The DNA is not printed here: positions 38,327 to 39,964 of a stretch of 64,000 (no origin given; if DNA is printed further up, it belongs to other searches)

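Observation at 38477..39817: Secreted protein made of five tandem four-cysteine repeats (20 Cys), unknown family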

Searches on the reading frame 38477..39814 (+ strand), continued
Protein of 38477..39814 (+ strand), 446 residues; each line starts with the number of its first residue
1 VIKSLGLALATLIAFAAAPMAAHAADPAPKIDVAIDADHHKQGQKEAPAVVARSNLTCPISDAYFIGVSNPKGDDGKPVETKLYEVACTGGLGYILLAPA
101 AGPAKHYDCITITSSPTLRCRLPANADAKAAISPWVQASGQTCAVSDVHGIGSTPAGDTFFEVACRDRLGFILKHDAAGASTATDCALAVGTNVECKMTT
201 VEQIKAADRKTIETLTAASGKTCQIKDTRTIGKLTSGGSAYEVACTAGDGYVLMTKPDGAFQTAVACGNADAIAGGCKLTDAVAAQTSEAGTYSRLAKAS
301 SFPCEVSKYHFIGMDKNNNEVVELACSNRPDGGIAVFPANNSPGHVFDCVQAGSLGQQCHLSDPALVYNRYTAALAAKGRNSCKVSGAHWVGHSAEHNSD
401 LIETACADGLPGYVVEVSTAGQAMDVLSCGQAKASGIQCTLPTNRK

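Call 59: find_encoding_contigs(protein=P0105, flank=7000, max_places=1)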
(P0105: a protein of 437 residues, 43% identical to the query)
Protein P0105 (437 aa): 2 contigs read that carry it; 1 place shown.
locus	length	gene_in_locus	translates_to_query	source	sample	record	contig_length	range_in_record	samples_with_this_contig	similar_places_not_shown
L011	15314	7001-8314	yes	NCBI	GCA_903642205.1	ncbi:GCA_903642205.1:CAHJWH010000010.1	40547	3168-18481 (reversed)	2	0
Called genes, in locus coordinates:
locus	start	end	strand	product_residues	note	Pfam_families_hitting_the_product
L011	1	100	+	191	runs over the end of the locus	PF12804:NTP_transf_3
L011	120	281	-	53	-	-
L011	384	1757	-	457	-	PF00364:Biotin_lipoyl, PF02817:E3_binding, PF00198:2-oxoacid_dh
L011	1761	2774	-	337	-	PF02779:Transket_pyr, PF02780:Transketolase_C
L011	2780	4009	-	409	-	PF12573:OxoDH_E1alpha_N, PF00676:E1_dh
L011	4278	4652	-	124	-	PF07309:FlaF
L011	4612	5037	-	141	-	PF07378:FlbT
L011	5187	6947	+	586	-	PF23914:TPR_CcmH_CycH (faint), PF00515:TPR_1 (faint), PF07719:TPR_2 (faint), PF13432:TPR_16 (weak), PF13371:TPR_9 (weak), PF13414:TPR_11 (weak), PF14559:TPR_19, PF13432:TPR_16 (weak), +6 more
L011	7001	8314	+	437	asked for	-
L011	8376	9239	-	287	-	PF01571:GCV_T (weak), PF25455:Beta-barrel_CAF17_C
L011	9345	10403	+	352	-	PF01075:Glyco_transf_9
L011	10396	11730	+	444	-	PF01979:Amidohydro_1, PF12890:DHOase (weak), PF07969:Amidohydro_3 (weak)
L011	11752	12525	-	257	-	PF00563:EAL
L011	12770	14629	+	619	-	PF00664:ABC_membrane, PF02463:SMC_N (faint), PF00005:ABC_tran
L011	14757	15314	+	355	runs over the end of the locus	PF00154:RecA_N, PF08423:Rad51 (weak), PF06745:ATPase (weak), PF27531:MT3502_N, PF21096:RecA_C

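Call 61: search_protein_families(library=phrogs, proteins=[window:38477-39814:+], max_evalue=1)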
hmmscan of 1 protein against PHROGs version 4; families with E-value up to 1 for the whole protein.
window:38477-39814:+ (446 aa): 0 families

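Call 62: search_protein_families(library=padloc, proteins=[window:38477-39814:+], max_evalue=1)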
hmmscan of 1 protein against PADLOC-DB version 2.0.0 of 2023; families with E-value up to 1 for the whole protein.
window:38477-39814:+ (446 aa): 0 families
